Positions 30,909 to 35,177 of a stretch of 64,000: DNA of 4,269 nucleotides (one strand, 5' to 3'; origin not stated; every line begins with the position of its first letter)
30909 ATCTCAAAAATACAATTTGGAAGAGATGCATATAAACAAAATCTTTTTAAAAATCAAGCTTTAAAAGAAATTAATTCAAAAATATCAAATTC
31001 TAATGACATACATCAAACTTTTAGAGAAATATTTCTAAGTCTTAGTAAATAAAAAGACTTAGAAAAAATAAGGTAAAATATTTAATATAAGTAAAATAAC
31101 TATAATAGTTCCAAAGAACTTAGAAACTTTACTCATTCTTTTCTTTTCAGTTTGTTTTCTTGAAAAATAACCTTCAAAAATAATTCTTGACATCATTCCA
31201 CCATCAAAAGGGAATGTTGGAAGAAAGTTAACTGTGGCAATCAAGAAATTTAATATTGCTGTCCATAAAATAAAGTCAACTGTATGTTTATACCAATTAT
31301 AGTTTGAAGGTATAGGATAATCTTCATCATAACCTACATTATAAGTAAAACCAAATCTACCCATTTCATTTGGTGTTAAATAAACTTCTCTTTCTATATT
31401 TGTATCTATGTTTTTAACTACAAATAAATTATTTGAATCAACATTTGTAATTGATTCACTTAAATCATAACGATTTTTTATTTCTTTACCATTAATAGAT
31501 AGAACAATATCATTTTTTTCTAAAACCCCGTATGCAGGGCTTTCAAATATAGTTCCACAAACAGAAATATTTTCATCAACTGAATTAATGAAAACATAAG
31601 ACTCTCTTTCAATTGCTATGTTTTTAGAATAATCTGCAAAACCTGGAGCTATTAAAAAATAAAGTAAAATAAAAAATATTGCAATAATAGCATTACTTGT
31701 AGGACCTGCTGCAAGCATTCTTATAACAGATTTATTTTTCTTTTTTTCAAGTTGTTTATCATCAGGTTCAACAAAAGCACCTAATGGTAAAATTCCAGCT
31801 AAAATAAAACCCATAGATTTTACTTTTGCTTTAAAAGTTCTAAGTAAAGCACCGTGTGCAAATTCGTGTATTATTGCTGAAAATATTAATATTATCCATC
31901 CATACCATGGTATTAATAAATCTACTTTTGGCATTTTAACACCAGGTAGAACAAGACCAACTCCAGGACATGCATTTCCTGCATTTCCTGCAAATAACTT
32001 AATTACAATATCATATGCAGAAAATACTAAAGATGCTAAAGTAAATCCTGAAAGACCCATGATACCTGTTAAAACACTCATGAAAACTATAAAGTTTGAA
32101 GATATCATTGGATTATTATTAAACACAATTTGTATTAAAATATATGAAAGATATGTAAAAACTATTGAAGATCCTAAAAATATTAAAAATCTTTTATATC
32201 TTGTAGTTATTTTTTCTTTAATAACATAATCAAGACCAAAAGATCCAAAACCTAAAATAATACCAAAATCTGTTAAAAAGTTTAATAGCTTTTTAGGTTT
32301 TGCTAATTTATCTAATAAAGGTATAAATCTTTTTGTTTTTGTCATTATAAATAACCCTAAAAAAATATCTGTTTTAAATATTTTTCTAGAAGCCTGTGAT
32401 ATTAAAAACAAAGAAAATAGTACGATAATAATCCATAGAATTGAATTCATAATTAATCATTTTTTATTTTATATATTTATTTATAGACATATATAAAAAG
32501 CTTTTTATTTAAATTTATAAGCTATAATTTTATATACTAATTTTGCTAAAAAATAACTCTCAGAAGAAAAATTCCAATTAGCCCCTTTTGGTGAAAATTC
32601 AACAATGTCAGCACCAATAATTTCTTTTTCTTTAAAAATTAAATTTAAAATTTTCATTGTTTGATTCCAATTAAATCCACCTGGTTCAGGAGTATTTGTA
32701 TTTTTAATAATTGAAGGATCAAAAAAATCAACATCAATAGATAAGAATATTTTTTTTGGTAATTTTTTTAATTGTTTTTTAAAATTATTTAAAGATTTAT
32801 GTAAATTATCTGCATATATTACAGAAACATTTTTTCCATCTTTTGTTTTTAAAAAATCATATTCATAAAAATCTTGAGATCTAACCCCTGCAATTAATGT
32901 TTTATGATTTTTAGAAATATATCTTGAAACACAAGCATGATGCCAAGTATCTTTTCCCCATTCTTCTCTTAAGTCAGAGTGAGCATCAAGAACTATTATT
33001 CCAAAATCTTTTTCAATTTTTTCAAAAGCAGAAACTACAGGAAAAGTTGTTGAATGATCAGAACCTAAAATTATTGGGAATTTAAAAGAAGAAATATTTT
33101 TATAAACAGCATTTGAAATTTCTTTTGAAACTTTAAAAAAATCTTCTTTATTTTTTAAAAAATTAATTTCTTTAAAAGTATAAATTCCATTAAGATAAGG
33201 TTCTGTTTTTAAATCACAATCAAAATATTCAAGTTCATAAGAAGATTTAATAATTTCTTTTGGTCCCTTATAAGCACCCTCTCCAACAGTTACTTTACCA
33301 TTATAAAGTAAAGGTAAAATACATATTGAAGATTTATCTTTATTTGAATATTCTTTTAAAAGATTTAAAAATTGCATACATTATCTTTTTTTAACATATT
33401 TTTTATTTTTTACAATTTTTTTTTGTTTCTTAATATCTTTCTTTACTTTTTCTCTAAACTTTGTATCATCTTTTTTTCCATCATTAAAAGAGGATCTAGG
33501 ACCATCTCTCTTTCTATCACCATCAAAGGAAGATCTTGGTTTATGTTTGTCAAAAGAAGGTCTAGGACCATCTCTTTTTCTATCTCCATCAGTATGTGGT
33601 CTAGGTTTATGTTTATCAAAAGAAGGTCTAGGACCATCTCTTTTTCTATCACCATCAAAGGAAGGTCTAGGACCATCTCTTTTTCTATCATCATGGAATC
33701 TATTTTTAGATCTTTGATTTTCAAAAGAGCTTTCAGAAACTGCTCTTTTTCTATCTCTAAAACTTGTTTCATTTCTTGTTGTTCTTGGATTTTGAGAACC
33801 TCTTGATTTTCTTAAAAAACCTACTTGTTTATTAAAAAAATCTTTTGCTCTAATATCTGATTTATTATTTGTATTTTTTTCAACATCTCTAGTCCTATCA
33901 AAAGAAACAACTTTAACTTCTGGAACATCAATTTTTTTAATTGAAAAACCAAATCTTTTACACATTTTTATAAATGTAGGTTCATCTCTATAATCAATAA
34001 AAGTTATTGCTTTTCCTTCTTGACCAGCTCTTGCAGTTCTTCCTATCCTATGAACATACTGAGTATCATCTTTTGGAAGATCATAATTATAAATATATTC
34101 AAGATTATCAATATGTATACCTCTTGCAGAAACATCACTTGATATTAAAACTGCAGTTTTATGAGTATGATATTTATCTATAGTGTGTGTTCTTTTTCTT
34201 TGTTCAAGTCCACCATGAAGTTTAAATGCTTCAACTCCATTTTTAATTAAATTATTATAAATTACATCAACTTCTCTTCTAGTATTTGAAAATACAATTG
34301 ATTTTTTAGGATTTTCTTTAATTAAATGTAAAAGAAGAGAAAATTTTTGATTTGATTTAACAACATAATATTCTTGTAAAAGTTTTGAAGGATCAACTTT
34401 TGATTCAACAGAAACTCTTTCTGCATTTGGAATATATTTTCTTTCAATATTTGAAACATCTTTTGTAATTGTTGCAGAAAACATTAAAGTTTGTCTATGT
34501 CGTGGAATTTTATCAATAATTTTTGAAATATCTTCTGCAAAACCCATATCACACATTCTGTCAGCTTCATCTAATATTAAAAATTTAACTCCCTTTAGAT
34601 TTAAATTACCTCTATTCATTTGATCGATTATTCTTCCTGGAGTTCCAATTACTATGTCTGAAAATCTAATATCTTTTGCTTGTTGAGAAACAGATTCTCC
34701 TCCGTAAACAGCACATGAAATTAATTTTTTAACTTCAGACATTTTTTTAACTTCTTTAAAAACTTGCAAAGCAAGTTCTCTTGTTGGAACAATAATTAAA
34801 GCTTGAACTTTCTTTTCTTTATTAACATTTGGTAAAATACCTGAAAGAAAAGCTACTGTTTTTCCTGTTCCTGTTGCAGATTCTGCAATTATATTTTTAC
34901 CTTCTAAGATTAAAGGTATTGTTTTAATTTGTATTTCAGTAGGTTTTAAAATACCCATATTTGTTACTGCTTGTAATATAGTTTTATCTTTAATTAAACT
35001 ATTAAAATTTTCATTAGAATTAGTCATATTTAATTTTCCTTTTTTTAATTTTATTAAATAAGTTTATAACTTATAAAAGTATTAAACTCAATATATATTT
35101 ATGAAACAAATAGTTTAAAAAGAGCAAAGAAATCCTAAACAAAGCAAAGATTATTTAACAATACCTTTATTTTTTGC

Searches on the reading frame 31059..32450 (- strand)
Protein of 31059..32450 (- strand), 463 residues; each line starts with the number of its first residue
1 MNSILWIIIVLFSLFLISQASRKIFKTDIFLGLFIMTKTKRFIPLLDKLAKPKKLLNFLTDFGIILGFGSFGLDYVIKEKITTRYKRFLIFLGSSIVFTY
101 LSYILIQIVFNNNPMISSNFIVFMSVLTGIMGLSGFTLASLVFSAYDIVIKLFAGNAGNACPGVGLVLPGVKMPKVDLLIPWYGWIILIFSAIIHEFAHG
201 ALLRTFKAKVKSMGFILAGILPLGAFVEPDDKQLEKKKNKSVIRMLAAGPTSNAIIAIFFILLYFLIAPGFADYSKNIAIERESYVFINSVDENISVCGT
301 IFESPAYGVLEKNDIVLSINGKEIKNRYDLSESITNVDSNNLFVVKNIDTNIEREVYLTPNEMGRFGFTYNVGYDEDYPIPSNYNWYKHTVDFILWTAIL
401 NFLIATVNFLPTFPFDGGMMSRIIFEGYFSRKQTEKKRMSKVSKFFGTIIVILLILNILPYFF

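Call 38: search_protein_families(library=pfam, proteins=[window:31059-32450:-], max_evalue=0.00001)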
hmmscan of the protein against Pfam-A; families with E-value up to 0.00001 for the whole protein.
window:31059-32450:- (463 aa): 1 family
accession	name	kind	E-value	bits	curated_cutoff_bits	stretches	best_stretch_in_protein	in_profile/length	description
PF02163.28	Peptidase_M50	-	5.2e-24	85.3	27.2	1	185-453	3-220/221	Peptidase family M50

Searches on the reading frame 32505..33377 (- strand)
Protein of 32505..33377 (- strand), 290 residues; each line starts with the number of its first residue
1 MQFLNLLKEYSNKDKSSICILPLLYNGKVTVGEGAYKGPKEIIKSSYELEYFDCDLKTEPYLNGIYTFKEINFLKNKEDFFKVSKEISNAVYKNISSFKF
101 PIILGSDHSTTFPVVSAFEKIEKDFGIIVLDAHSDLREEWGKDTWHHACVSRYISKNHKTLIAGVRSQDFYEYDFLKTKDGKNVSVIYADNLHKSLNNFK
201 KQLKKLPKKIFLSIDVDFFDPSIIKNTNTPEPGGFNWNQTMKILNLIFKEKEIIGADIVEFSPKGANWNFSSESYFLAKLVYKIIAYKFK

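Call 38: search_protein_families(library=pfam, proteins=[window:32505-33377:-], max_evalue=0.00001)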
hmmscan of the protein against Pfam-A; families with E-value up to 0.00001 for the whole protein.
window:32505-33377:- (290 aa): 1 family
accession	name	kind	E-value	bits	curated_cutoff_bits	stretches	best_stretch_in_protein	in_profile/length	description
PF00491.26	Arginase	-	2.6e-45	155.5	22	1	18-267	3-261/280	Arginase family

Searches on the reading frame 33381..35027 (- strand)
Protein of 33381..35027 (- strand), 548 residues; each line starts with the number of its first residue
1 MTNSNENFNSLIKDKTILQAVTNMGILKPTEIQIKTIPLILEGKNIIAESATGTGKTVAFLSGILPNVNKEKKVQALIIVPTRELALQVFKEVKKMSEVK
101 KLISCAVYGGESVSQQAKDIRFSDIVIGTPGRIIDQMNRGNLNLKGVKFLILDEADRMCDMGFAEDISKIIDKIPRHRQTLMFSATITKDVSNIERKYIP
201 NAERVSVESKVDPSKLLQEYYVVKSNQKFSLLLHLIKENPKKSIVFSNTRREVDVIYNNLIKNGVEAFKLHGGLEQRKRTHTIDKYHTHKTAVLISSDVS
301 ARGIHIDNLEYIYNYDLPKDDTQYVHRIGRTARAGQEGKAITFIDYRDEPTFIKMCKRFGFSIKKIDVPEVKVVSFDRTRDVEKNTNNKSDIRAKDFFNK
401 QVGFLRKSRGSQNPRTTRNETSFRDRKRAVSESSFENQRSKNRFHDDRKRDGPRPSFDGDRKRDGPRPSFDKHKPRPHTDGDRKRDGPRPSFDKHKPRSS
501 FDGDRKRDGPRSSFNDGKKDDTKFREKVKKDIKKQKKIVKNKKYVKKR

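Call 38: search_protein_families(library=pfam, proteins=[window:33381-35027:-], max_evalue=0.00001)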
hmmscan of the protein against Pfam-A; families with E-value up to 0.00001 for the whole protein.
window:33381-35027:- (548 aa): 3 families
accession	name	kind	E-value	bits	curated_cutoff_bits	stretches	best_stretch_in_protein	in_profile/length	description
PF00270.35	DEAD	-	2.1e-48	164.6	26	1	30-193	1-166/167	DEAD/DEAH box helicase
PF00271.37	Helicase_C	-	2.2e-27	95.9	23.5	1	228-335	2-110/110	Helicase conserved C-terminal domain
PF04851.21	ResIII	-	6e-13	49.5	22.5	1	42-188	22-163/164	Type III restriction enzyme, res subunit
